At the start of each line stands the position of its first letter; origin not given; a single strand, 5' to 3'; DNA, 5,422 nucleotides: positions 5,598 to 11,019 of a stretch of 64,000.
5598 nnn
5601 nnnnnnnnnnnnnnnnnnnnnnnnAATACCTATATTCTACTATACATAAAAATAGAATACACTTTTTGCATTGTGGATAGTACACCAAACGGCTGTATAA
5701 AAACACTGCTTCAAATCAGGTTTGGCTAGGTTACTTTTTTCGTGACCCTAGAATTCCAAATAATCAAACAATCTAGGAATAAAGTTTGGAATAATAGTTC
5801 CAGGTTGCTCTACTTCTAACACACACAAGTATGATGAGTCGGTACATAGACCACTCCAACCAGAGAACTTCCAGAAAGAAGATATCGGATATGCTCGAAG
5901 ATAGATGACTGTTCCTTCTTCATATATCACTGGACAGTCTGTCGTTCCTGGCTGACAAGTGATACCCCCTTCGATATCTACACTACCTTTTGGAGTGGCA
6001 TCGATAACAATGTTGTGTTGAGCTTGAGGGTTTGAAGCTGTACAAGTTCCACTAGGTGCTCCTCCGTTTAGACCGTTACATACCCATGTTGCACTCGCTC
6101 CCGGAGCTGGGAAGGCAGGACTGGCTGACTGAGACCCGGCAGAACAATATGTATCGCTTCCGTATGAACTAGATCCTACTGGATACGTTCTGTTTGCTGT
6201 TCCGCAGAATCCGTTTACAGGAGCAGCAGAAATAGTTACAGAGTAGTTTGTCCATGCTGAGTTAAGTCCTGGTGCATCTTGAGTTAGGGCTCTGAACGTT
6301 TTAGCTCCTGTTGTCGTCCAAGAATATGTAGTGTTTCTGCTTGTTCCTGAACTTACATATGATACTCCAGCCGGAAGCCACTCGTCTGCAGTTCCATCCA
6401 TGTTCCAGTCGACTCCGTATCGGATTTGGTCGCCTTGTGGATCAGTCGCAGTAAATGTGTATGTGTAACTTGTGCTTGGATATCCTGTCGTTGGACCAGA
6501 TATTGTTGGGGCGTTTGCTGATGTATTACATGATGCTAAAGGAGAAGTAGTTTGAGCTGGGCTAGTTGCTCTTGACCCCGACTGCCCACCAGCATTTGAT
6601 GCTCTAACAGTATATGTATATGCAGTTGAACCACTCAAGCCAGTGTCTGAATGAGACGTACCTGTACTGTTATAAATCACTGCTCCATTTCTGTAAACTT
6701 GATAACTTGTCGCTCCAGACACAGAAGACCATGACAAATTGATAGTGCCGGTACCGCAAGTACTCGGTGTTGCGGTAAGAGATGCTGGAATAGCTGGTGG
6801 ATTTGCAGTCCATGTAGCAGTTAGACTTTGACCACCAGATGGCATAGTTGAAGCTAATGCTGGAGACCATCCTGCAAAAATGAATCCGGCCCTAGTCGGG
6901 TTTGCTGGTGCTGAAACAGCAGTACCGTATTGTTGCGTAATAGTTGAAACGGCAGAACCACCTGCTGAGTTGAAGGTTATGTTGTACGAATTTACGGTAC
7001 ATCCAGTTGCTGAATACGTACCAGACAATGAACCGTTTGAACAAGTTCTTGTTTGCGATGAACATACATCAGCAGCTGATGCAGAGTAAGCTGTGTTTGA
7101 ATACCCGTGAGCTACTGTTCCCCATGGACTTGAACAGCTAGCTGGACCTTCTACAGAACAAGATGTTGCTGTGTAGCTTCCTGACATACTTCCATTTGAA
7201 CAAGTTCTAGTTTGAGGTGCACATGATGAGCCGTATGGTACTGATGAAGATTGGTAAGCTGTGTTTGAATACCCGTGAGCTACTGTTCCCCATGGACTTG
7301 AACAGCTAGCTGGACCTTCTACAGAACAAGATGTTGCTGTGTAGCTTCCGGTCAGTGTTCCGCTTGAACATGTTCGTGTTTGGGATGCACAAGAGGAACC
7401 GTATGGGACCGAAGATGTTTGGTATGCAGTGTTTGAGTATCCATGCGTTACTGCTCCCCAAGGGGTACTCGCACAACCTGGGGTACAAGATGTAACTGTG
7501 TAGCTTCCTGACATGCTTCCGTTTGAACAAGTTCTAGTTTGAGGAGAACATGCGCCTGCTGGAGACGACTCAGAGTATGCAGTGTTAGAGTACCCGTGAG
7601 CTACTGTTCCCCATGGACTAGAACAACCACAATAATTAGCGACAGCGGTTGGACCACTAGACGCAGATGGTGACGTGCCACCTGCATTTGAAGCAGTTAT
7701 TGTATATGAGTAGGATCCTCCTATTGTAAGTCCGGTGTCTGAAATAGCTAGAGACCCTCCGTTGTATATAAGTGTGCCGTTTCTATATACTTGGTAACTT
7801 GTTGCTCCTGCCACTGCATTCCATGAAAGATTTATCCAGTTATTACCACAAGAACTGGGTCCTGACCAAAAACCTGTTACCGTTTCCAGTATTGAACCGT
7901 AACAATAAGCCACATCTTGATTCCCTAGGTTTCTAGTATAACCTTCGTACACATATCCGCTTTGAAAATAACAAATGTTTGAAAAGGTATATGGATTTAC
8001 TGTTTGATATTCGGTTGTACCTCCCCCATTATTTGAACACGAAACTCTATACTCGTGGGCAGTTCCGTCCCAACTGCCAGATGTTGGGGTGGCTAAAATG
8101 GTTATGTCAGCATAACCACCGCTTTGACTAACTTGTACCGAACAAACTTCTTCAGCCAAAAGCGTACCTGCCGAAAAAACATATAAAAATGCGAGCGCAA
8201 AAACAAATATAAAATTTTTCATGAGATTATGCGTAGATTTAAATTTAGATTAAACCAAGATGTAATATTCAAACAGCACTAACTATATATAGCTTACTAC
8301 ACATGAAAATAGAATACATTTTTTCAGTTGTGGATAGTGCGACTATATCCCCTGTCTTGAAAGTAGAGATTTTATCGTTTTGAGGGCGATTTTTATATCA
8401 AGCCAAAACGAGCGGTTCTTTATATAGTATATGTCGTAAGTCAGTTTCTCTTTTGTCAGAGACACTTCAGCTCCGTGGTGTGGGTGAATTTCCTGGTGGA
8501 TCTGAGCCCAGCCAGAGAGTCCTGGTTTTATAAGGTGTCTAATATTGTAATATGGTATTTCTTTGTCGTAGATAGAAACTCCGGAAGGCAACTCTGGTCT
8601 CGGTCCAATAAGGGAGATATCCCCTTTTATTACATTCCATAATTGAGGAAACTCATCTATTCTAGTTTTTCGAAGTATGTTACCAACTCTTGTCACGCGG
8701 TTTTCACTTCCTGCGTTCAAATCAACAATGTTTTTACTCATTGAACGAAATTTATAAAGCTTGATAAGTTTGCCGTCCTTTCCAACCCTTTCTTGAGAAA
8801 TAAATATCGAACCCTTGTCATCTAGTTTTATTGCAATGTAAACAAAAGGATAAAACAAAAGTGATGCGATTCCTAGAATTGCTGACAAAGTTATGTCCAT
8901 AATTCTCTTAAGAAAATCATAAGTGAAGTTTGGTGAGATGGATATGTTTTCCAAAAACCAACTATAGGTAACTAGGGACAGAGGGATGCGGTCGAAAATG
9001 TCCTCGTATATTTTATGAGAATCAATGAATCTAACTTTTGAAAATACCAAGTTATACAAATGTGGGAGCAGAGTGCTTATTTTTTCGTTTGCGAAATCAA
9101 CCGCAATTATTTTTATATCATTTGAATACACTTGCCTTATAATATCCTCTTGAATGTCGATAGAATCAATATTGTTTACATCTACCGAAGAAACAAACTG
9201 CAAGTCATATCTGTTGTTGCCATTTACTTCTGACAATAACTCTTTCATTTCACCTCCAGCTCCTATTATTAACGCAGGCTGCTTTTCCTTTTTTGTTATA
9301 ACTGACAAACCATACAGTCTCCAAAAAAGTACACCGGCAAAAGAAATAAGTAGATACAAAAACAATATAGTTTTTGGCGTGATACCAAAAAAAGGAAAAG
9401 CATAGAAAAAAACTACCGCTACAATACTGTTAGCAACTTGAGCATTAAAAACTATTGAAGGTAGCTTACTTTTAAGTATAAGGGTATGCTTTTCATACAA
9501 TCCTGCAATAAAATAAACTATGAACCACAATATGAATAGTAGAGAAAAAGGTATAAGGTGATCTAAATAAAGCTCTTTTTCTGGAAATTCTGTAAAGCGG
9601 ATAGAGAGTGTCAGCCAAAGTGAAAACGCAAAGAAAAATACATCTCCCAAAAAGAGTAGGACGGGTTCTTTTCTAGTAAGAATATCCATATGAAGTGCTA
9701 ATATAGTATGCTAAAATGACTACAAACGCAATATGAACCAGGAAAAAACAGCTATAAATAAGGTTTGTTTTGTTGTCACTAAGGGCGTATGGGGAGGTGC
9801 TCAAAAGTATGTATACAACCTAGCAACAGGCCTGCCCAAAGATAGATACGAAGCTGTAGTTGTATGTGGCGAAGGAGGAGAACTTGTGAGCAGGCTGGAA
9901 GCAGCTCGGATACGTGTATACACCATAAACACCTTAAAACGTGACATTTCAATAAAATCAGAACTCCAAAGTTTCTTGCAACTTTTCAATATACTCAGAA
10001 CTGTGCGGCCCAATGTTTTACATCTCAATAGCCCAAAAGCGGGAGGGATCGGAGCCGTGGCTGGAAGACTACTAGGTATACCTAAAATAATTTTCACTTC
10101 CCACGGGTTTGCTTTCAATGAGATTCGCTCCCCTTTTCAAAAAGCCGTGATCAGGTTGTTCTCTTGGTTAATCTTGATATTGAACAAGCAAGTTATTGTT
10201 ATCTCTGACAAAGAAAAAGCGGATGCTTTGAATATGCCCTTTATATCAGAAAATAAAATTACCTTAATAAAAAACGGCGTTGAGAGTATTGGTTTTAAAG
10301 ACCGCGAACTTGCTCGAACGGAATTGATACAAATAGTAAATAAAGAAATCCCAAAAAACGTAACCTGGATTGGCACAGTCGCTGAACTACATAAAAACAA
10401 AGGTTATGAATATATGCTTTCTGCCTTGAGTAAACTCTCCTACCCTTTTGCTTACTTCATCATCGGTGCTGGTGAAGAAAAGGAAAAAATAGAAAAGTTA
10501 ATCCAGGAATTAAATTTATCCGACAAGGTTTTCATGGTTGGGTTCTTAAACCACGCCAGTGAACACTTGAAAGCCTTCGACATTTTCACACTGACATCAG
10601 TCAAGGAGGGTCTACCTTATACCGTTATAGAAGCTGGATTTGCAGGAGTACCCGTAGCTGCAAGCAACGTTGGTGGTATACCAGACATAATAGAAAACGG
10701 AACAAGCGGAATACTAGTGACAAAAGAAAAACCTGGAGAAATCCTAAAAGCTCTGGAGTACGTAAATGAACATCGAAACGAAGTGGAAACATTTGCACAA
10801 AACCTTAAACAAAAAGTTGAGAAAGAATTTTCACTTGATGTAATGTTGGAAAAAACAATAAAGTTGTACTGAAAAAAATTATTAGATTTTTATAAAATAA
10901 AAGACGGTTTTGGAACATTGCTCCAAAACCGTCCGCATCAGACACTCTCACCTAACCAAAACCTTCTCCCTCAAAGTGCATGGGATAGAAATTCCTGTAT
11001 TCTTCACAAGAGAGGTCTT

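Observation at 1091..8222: Tandem giant cysteine-rich surface protein paralogs with thrombospondin-type-1-like repeats and a perfectly shared 673-bp 3' end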

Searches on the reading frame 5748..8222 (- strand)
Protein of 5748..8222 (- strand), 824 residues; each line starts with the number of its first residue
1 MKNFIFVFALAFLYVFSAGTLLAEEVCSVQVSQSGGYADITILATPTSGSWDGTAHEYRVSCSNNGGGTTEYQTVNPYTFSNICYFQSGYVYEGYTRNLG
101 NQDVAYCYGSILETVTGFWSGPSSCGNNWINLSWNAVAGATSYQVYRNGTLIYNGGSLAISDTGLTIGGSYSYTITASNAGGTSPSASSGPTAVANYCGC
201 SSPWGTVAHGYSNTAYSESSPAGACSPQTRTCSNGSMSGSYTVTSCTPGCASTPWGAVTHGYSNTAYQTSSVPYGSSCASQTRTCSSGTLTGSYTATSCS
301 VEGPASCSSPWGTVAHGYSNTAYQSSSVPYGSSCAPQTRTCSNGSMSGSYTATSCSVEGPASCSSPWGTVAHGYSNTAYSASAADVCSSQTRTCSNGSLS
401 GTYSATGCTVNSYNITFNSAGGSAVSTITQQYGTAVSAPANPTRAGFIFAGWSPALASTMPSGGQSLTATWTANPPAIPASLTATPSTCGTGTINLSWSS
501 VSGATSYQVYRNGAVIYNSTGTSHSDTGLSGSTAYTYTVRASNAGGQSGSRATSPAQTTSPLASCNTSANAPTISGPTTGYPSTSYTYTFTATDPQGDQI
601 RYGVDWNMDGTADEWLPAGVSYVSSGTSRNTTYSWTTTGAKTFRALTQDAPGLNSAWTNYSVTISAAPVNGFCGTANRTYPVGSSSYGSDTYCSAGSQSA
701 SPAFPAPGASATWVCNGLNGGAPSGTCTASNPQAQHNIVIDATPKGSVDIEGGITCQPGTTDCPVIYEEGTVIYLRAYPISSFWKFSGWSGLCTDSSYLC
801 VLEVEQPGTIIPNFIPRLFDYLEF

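Call 5: search_protein_families(library=pfam, proteins=[window:5751-8222:-], max_evalue=1)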
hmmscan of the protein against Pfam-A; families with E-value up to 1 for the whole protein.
window:5751-8222:- (824 aa): 5 families
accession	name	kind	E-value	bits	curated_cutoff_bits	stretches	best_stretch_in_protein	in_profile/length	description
PF09479.16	Flg_new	-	3.1e-10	40.4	27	1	413-453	1-39/65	Listeria-Bacteroides repeat domain (List_Bact_rpt)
PF18370.7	RGI_lyase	-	7.8e-05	23.4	27.8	1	503-547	31-76/86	Rhamnogalacturonan I lyases beta-sheet domain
PF21910.2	GH85_C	-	0.015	16.1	27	0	131-148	20-37/95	GH85 endohexosaminidases, C-terminal domain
PF00041.27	fn3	-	0.024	15.3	25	1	480-552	4-79/84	Fibronectin type III domain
PF06486.16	DUF1093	-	0.21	12.7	26.3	0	580-599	26-45/81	Protein of unknown function (DUF1093)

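Call 6: search_protein_families(library=ncbifam, proteins=[window:5751-8222:-], max_evalue=1)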
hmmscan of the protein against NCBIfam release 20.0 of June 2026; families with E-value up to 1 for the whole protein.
window:5751-8222:- (824 aa): 2 families
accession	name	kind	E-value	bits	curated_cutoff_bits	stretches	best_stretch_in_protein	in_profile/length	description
NF041611.1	exoglucan_CbhB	equivalog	1.3e-09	36.7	1950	2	472-678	702-900/997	exoglucanase CbhB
TIGR02543.1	List_Bact_rpt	repeat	0.013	15.8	20.95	1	442-474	1-43/44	TIGR02543 family repeat protein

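Call 9: find_encoding_contigs(protein=window:5748-8222:-, flank=10000, max_places=10)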
Protein window:5748-8222:- (824 aa): no gene with exactly this product is on record in the collection.

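Call 20: find_homologous_proteins(query=window:5751-8222:-, max_evalue=0.00001)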
Query window:5751-8222:- (824 aa): 479 proteins with E <= 0.00001 among 8000 candidates; the best 120 are listed.
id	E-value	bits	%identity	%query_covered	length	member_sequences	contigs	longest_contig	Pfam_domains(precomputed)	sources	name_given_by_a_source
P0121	0.0e+0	1815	100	100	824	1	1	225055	PF09479.17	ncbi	ncbi:MAG: InlB B-repeat-containing protein [Patescibacteria group bacterium]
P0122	7.6e-221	754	38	39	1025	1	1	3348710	-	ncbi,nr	ncbi:hypothetical protein CIK05_12135 [Bdellovibrio sp. qaytius]|nr:hypothetical protein CIK05_12135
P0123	7.4e-203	695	42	30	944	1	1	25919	PF26745.1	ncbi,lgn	-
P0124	3.6e-202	692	41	27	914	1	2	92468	-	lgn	-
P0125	5.6e-195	669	38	41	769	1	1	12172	-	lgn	-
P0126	5.7e-193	662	38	33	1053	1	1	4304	-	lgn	-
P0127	2.3e-191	657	41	32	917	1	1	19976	-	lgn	-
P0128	7.5e-190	652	42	32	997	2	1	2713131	-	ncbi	-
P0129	4.8e-183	629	55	25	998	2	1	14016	-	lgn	-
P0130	4.7e-182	626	39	42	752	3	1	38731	PF21722.5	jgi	jgi:hypothetical protein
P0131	4.7e-176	606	47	25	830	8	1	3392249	-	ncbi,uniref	ncbi:hypothetical protein [Pseudobdellovibrio sp. HCB154]|uniref:hypothetical protein n=1 Tax=Pseudo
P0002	4.6e-171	590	83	33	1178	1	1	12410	PF09479.17,PF08481.17,PF18998.7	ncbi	-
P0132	1.6e-162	561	51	27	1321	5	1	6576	PF15034.12,PF05345.19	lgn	-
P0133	4.4e-159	550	50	26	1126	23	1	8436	-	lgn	-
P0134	2.2e-155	538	56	32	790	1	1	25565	-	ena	-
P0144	9.2e-135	470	58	27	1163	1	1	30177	PF09479.17,PF08481.17,PF16158.12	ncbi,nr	ncbi:MAG: InlB B-repeat-containing protein, partial [Candidatus Pacebacteria bacterium]|nr:InlB B-re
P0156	4.0e-114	401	56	8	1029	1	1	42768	PF09479.17,PF16561.12,PF15752.11,PF18998.7,PF09189.16,PF13975.12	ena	-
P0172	1.3e-102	363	61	8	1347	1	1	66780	PF09479.17,PF00404.25,PF18998.7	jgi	jgi:uncharacterized repeat protein (TIGR02543 family)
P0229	4.4e-75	272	58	7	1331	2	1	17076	PF09479.17,PF18998.7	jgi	-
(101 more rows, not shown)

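Call 21: find_encoding_contigs(protein=P0144, flank=10000, max_places=4)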
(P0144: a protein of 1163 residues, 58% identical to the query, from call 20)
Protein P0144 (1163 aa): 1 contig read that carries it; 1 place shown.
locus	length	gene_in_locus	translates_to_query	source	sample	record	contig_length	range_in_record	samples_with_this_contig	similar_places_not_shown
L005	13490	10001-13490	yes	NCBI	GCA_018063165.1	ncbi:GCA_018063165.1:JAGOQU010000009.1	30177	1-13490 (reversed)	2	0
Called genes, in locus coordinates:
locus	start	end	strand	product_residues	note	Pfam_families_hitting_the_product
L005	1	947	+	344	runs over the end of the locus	PF18920:DUF5671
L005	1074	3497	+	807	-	PF00133:tRNA-synt_1, PF09334:tRNA-synt_1g, PF13603:tRNA-synt_1_2, PF00133:tRNA-synt_1, PF08264:Anticodon_1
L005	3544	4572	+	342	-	PF04545:Sigma70_r4, PF05066:HARE-HTH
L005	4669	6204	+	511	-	-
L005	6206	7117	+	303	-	PF02618:YceG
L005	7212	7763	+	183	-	PF00929:RNase_T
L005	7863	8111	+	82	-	-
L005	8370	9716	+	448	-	PF00270:DEAD, PF04851:ResIII (weak), PF00271:Helicase_C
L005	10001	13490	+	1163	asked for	PF08481:GBS_Bsp-like, PF16158:N_BRCA1_IG (weak), PF09479:Flg_new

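Call 22: find_encoding_contigs(protein=P0121, flank=10000, max_places=4)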
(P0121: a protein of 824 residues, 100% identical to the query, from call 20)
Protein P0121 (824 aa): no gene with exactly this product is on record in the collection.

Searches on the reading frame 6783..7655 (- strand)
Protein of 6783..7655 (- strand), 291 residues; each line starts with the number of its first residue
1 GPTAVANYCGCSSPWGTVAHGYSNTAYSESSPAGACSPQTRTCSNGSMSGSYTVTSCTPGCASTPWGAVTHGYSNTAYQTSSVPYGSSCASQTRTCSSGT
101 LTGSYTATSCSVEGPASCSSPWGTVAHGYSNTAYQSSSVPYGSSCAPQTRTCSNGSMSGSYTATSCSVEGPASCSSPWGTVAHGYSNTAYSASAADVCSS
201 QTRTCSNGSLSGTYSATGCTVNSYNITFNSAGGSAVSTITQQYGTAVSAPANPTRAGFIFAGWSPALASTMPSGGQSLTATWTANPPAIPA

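Call 67: predict_structure(alignment_id=A4)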
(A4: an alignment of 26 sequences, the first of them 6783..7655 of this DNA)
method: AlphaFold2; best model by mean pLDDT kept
length: 291 residues; sequences in the alignment: 26
mean_pLDDT: 79.8   pTM: 0.53
mean pLDDT of the five models: 79.8, 79.0, 77.8, 77.1, 75.6
residues with pLDDT >= 90: 154; 70-90: 55; 50-70: 34; < 50: 48
segments of 3 or more residues with pLDDT < 50: 1-3, 247-291
pLDDT, mean of each block of 10 residues (from residue 1): 58 86 89 80 92 81 76 92 96 89 93 96 95 98 97 97 97 94 96 92 97 95 69 54 50 40 38 43 40 38
secondary structure, 60 per line:
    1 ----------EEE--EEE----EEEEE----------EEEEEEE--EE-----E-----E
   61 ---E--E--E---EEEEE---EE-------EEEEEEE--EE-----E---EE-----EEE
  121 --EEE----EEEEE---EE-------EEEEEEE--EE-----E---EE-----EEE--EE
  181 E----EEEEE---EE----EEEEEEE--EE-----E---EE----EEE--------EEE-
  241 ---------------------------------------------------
elements in order: E11-13 E16-18 E23-27 E38-44 E74-78 E91-97 E118-120 E123-125 E130-134 E147-153 E174-176 E179-181 E186-190 E200-206 E226-228 E237-239

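Call 70: fold_search(model_id=the predicted structure, library=pdb)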
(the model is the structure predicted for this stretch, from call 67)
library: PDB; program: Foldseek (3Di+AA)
matches with E <= 10: 14; with E <= 0.001: 0
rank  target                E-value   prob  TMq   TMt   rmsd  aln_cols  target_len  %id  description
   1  8cmt_C                1.4e-01  0.23  0.14  0.13  24.9       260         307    9  Structure of the plasma coagulation Factor XIII A2B2 heterotetrameric complex. (released 2024-09-11)
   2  1qub_A                1.3e+00  0.08  0.13  0.12  21.3       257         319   12  CRYSTAL STRUCTURE OF THE GLYCOSYLATED FIVE-DOMAIN HUMAN BETA2-GLYCOPROTEIN I PURIFIED FROM BLOOD PLASMA (released 1999-10-08)
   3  1c1z_A                1.9e+00  0.06  0.12  0.11  20.9       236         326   13  CRYSTAL STRUCTURE OF HUMAN BETA-2-GLYCOPROTEIN-I (APOLIPOPROTEIN-H) (released 1999-11-19)
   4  9oz8_C                2.0e+00  0.09  0.12  0.05  16.9       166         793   13  Cryo-EM structure of chicken NEL dimer bound with one human NICOL. (released 2026-02-25)
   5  7jik_A                2.6e+00  0.06  0.15  0.13  21.4       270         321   11  Human recombinant Beta-2-Glycoprotein 1 (released 2021-07-28)
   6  6v06_A                4.0e+00  0.04  0.13  0.12  20.9       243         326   12  Crystal structure of Beta-2 glycoprotein I purified from plasma (pB2GPI) (released 2020-06-17)
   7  6v08_A                4.5e+00  0.03  0.12  0.11  21.0       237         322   13  Crystal structure of human recombinant Beta-2 glycoprotein I (hrB2GPI) (released 2020-06-17)
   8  8q5r_B                5.5e+00  0.12  0.12  0.20   8.8       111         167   14  HpARI bound to mouse IL-33 (released 2024-05-08)
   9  6v09_A                6.9e+00  0.02  0.12  0.11  21.1       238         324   12  Crystal structure of human recombinant Beta-2 glycoprotein I short tag (ST-B2GPI) (released 2020-06-17)
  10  7kg4_A                6.9e+00  0.01  0.12  0.11  21.1       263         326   13  Recombinant Beta-2-Glycoprotein I antibody recognition loop mutant (released 2021-10-20)
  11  5nb8_A                7.2e+00  0.08  0.11  0.39  14.7        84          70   11  Structure of vWC domain from CCN3 (released 2017-06-14)
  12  6xi3                  7.6e+00  0.01  0.16  0.13  18.7       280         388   10  Crystal structure of tetra-tandem repeat in extending region of large adhesion protein (released 2020-10-14)
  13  3alq_U                7.6e+00  0.01  0.08  0.13  24.4       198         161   10  Crystal structure of TNF-TNFR2 complex (released 2010-11-17)
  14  5v6y_C                9.5e+00  0.11  0.12  0.07   8.8        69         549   16  Crystal structure of the human CLR:RAMP1 extracellular domain heterodimer with bound high-affinity and altered selecti (released 2018-01-31)

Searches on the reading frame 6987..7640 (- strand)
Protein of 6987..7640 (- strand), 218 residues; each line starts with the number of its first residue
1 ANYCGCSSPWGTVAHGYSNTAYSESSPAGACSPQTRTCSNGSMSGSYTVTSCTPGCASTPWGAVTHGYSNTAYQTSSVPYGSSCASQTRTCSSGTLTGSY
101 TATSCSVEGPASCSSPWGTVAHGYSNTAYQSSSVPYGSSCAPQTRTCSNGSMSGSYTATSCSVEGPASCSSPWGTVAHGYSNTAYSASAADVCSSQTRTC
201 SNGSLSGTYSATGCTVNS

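Call 8: search_protein_families(library=pfam, proteins=[window:6987-7640:-], max_evalue=10)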
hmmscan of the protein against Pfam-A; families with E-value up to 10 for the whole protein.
seq(218 aa): 6 families
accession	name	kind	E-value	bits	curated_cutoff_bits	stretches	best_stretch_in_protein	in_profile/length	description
PF18792.6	UspA1_rep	-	0.0088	16.6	27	0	12-21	2-11/13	Ubiquitous surface protein adhesin repeat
PF21735.3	RtxA_C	-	0.028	14.8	30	0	63-73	8-18/18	C-terminal repeat from RTX toxins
PF16016.11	VASt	-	0.13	13.1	27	1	72-94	96-118/152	VAD1 Analog of StAR-related lipid transfer domain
PF12115.13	Salp15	-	0.35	11.7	27.8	1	44-99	60-107/111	Salivary protein of 15kDa inhibits CD4+ T cell activation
PF21985.2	TR61B_FKBP-like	-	0.71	10.2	27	0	170-179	30-39/55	TR61B FKBP-like domain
PF19461.4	DUF5998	-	5.9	7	25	0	99-130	116-147/179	Family of unknown function (DUF5998)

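Call 37: search_solved_structures(query=window:6987-7640:-, max_evalue=10, show_alignments=2)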
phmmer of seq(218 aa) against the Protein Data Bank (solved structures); distinct sequences matched with E-value up to 10: 0.

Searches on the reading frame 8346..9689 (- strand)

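Call 62: search_protein_families(library=pfam, proteins=[window:8346-9689:-], max_evalue=0.001)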
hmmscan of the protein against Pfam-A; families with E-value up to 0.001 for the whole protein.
window:8346-9689:- (448 aa): 1 family
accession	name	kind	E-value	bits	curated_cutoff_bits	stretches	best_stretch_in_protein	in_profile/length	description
PF02397.22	Bac_transf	-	8.1e-57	192.1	27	1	261-443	1-178/179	Bacterial sugar transferase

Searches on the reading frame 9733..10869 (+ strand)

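Call 62: search_protein_families(library=pfam, proteins=[window:9733-10869:+], max_evalue=0.001)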
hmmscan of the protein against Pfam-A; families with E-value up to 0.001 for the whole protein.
window:9733-10869:+ (379 aa): 5 families
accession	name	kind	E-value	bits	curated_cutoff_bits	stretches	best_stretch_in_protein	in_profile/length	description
PF00534.26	Glycos_transf_1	-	8.2e-31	107.3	26.4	1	204-360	9-171/172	Glycosyl transferases group 1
PF13692.12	Glyco_trans_1_4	-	2.7e-26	93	27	1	213-343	4-138/142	Glycosyl transferases group 1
PF13439.12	Glyco_transf_4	-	7.3e-21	75.4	28.5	1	20-184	1-167/170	Glycosyltransferase Family 4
PF13579.12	Glyco_trans_4_4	-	1.6e-16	61.5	29.7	1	21-182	1-158/158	Glycosyl transferase 4-like domain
PF13477.12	Glyco_trans_4_2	-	9.8e-13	48.9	23.4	1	10-140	1-121/139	Glycosyl transferase 4-like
